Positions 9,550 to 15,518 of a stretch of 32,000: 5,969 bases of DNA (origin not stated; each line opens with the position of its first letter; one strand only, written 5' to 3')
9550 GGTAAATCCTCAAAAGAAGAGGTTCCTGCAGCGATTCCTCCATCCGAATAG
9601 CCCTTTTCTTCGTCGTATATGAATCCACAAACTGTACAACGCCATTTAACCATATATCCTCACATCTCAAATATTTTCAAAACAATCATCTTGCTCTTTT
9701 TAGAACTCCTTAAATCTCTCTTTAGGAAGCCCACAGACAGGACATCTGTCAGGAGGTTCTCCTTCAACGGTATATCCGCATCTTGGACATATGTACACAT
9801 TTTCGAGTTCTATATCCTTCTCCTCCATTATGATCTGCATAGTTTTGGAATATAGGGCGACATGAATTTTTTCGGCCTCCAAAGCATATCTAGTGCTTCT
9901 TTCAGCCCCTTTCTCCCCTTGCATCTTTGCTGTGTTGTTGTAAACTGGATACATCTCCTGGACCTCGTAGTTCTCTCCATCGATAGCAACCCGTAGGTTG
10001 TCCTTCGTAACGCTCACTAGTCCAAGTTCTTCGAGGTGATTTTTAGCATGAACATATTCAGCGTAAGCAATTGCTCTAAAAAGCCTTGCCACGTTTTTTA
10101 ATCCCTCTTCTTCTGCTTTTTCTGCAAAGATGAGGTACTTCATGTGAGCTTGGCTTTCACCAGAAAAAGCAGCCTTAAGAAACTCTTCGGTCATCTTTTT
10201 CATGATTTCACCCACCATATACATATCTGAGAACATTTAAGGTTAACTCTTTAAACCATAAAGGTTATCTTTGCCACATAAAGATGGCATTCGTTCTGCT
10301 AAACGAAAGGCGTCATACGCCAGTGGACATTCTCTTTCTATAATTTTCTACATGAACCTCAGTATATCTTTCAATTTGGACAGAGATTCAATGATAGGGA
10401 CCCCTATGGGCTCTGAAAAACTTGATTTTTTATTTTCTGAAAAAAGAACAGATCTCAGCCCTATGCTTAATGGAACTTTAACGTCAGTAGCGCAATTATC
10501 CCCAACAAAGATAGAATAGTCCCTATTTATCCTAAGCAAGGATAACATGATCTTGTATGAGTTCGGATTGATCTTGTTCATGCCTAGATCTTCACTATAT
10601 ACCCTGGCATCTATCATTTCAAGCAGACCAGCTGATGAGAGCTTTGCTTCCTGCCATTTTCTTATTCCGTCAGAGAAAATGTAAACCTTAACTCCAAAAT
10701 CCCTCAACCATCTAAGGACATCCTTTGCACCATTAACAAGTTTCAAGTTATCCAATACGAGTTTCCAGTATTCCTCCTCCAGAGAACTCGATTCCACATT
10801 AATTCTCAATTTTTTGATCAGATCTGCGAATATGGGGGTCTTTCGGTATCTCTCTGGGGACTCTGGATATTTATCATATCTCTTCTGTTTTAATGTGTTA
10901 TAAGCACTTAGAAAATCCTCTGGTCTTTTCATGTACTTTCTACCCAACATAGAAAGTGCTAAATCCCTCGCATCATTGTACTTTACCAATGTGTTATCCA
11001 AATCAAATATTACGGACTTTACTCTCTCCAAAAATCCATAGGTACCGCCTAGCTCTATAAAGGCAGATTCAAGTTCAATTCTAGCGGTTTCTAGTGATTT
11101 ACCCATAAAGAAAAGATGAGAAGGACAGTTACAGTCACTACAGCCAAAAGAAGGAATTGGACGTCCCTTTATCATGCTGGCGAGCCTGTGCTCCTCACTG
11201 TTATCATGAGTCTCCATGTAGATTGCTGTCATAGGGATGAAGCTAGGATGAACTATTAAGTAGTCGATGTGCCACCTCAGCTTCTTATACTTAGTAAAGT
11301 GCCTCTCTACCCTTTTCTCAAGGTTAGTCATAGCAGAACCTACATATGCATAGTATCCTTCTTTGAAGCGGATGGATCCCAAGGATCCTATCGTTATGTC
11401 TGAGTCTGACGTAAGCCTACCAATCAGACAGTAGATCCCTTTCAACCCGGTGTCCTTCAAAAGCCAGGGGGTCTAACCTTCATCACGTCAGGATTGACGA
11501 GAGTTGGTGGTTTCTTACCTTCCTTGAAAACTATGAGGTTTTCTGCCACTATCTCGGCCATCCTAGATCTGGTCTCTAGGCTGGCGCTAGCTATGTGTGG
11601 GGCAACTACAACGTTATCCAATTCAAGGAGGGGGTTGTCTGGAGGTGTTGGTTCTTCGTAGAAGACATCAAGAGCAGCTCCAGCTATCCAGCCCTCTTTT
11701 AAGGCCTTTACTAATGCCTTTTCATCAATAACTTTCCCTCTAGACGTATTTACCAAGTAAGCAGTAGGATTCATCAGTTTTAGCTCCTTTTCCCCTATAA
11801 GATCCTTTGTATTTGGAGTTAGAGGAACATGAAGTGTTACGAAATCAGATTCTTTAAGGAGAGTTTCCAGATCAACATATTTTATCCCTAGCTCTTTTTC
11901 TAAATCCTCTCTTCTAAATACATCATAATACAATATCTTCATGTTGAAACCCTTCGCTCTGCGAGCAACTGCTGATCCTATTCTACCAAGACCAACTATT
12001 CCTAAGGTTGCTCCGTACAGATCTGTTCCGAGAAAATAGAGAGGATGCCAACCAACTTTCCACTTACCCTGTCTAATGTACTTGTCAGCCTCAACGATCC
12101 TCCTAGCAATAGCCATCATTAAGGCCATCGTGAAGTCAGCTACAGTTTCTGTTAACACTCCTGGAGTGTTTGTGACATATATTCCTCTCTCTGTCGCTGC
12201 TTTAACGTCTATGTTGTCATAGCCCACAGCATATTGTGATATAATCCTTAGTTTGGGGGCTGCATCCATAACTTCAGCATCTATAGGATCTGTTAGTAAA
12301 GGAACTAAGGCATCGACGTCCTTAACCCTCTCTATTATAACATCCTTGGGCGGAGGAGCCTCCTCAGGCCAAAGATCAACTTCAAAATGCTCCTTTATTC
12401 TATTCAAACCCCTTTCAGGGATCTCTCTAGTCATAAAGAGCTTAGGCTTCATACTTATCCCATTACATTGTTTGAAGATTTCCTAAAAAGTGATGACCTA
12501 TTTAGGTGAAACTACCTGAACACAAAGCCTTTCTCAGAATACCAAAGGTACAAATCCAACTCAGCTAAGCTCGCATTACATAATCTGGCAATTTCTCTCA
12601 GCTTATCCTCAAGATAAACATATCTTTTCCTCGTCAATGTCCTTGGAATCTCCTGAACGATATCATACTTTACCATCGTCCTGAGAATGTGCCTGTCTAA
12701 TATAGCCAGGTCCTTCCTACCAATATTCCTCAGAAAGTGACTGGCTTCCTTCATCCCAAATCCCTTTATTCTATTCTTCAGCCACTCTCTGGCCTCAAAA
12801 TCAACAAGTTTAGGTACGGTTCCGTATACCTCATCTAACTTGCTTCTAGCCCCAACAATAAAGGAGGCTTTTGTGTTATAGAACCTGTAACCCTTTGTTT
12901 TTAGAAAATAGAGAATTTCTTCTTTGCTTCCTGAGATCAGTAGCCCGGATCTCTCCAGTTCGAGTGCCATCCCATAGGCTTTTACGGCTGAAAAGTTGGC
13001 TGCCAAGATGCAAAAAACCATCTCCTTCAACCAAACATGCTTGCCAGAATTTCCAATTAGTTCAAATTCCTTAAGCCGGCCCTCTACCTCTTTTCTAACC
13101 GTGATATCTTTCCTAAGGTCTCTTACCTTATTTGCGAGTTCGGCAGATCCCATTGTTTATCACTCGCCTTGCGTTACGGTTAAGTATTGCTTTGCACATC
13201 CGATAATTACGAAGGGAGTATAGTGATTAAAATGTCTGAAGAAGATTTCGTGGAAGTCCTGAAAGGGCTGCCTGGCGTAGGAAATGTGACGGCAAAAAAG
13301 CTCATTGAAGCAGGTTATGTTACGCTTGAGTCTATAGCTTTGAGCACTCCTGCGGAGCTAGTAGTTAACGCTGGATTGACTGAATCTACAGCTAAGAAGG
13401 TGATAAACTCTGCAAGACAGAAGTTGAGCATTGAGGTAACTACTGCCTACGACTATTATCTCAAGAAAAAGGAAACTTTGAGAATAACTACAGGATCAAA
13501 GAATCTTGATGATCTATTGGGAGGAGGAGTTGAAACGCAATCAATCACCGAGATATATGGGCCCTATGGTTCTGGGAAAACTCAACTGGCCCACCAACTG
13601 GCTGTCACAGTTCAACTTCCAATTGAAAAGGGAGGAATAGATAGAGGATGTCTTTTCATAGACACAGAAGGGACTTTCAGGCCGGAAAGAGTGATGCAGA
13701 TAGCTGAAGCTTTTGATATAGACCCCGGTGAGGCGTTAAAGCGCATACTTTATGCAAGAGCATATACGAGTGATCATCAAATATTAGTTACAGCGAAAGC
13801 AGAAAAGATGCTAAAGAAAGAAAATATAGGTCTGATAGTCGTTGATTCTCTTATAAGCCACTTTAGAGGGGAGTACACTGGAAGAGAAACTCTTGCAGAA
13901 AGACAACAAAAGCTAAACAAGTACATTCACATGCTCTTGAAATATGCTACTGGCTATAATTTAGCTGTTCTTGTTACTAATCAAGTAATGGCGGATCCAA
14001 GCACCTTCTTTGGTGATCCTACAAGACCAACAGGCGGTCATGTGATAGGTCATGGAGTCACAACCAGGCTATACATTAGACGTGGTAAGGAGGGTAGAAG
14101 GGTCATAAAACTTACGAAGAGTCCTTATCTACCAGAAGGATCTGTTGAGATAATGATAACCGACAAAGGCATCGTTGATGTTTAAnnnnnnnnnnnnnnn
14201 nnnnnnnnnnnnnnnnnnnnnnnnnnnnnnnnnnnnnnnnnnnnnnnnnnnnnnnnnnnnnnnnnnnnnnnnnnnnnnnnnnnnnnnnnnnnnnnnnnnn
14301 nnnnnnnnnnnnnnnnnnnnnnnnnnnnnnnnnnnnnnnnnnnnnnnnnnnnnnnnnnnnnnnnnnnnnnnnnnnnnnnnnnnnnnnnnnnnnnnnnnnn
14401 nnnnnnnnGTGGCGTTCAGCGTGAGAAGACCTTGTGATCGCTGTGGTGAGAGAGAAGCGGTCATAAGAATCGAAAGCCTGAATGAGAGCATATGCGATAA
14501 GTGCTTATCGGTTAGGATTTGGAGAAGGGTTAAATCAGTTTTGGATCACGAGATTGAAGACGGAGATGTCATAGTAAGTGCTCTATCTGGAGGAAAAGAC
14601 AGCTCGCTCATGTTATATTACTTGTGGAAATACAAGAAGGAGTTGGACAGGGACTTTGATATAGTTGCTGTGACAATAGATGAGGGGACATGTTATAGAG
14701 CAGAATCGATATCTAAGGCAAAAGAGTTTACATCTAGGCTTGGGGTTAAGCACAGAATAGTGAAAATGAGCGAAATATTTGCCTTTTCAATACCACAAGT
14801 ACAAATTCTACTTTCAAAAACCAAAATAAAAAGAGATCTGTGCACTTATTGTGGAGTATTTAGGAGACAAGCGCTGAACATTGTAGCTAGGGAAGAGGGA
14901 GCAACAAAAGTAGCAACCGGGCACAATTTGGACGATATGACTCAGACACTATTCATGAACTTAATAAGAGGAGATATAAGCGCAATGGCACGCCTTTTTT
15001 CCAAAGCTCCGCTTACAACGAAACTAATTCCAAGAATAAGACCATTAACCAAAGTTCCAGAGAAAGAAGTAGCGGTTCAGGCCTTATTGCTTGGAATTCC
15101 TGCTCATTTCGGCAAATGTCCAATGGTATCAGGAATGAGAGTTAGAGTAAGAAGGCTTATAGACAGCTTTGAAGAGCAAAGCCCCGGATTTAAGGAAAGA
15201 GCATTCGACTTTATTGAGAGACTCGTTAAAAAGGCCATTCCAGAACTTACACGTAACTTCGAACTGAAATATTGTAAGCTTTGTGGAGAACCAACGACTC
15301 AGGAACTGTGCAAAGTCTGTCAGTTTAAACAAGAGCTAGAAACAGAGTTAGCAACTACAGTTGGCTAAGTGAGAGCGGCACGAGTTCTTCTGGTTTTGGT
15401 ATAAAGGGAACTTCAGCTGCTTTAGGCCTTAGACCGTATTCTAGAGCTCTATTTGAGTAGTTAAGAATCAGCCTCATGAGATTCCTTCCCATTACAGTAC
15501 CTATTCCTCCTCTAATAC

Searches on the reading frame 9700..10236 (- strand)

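Call 50: search_protein_families(library=pfam, proteins=[window:9700-10236:-], max_evalue=0.0001)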
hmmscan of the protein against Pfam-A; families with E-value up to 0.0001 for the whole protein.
window:9700-10236:- (178 aa): 2 families
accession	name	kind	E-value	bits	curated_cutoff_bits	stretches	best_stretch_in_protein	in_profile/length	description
PF02915.23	Rubrerythrin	-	5.1e-25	88.9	22.8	1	18-132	1-136/137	Rubrerythrin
PF21349.2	RUBY_RBDX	-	2e-10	40.4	26.5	1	148-176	1-30/30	Rubrerythrin, rubredoxin-like domain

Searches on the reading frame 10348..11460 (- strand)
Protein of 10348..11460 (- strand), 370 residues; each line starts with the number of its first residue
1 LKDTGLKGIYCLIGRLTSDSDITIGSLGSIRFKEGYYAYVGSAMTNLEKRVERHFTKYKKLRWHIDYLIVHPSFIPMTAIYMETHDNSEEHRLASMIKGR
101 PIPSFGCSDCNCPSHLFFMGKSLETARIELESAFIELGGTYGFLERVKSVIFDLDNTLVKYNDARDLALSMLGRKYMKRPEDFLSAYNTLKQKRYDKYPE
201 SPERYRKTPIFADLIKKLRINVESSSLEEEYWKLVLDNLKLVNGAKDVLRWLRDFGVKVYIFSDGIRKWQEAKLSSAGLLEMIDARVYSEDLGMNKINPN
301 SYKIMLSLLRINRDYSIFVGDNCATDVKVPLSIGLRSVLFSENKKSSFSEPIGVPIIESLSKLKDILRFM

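Call 50: search_protein_families(library=pfam, proteins=[window:10348-11460:-], max_evalue=0.0001)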
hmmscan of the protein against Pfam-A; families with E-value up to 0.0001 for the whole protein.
window:10348-11460:- (370 aa): 5 families
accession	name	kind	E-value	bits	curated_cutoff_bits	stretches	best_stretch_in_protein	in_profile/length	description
PF01986.22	DUF123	-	1.5e-26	93.1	25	1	30-117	1-94/95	Domain of unknown function DUF123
PF00702.32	Hydrolase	-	8.5e-16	59.4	26.4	1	147-328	1-185/191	haloacid dehalogenase-like hydrolase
PF13419.12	HAD_2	-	6.1e-15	56.2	23.8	1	150-338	1-176/178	Haloacid dehalogenase-like hydrolase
PF13242.12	Hydrolase_like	-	8.9e-05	22.8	22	0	295-344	3-52/75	HAD-hyrolase-like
PF12710.13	HAD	-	9.1e-05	23.4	27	0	150-287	1-132/189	haloacid dehalogenase-like hydrolase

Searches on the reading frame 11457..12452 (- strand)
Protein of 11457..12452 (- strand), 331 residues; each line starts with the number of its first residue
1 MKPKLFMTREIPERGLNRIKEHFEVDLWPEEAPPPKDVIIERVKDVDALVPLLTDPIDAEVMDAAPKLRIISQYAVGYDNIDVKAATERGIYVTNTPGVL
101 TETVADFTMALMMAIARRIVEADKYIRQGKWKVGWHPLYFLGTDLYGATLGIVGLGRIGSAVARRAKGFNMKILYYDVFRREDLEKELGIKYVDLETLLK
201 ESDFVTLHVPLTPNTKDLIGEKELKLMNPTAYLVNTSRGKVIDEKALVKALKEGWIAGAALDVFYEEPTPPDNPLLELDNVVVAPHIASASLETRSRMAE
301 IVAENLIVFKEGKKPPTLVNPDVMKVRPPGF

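Call 50: search_protein_families(library=pfam, proteins=[window:11457-12452:-], max_evalue=0.0001)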
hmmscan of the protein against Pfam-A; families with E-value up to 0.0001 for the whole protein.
window:11457-12452:- (331 aa): 3 families
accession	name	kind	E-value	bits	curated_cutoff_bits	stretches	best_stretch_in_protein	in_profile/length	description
PF02826.25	2-Hacid_dh_C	-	2.5e-71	239.2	25.1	1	109-288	1-178/178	D-isomer specific 2-hydroxyacid dehydrogenase, NAD binding domain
PF00389.36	2-Hacid_dh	-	2.4e-37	128.1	24.6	1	7-320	3-134/134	D-isomer specific 2-hydroxyacid dehydrogenase, catalytic domain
PF03446.21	NAD_binding_2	-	6.2e-05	23.5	21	0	150-253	2-109/161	NAD binding domain of 6-phosphogluconate dehydrogenase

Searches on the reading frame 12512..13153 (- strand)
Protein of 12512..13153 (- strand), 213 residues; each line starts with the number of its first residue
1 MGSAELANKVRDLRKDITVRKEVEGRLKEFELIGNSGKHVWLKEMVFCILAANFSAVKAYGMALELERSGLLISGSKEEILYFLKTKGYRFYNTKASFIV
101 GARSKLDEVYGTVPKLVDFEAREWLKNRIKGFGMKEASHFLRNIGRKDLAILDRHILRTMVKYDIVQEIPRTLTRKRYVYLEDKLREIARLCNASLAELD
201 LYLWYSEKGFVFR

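Call 68: search_protein_families(library=pfam, proteins=[window:12512-13153:-], max_evalue=0.0001)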
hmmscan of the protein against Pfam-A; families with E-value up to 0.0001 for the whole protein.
window:12512-13153:- (213 aa): 1 family
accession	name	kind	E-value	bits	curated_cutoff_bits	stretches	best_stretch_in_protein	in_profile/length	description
PF22175.2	Ogg-HhH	-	2.4e-54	183.9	27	1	23-191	1-170/173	8-oxoguanine DNA glycosylase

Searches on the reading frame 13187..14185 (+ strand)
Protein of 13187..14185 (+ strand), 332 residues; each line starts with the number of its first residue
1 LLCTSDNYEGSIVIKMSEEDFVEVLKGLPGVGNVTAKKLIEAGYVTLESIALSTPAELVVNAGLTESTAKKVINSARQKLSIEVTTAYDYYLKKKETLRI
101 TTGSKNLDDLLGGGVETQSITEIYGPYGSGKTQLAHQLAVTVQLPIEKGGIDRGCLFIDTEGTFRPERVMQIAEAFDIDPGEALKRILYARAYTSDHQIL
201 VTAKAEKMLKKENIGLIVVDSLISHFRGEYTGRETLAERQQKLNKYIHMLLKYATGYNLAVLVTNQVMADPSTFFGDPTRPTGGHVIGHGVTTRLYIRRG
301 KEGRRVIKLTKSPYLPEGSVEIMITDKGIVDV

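Call 68: search_protein_families(library=pfam, proteins=[window:13187-14185:+], max_evalue=0.0001)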
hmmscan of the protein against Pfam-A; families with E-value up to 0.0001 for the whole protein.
window:13187-14185:+ (332 aa): 5 families
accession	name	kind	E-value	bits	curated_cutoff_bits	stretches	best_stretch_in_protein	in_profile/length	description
PF08423.17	Rad51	-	2.9e-89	299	22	1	93-331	1-243/244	Rad51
PF00154.27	RecA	-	1.7e-11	44.6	27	1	96-301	29-222/262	recA bacterial DNA recombination protein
PF14520.12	HHH_5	-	2.7e-10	41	27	1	23-77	2-56/57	Helix-hairpin-helix domain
PF06745.19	ATPase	-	3e-07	30.5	26.6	1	101-199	2-95/231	KaiC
PF13481.12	AAA_25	-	6.8e-07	29.5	27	1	104-264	19-187/195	AAA domain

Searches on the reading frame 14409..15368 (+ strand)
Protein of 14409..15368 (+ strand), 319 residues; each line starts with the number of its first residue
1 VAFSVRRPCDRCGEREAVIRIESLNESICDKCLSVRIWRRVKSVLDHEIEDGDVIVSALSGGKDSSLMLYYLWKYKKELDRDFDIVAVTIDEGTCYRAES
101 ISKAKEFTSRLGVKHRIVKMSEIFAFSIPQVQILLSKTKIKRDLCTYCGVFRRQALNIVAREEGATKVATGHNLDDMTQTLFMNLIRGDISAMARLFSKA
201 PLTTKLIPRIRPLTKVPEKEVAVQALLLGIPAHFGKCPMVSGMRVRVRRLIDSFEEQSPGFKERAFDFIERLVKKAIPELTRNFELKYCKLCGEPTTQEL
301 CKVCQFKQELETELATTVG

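Call 68: search_protein_families(library=pfam, proteins=[window:14409-15368:+], max_evalue=0.0001)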
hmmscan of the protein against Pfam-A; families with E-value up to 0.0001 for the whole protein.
window:14409-15368:+ (319 aa): 1 family
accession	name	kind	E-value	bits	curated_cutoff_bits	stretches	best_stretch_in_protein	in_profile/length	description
PF01171.26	ATP_bind_3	-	1.2e-13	51.7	27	1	56-221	3-152/182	PP-loop family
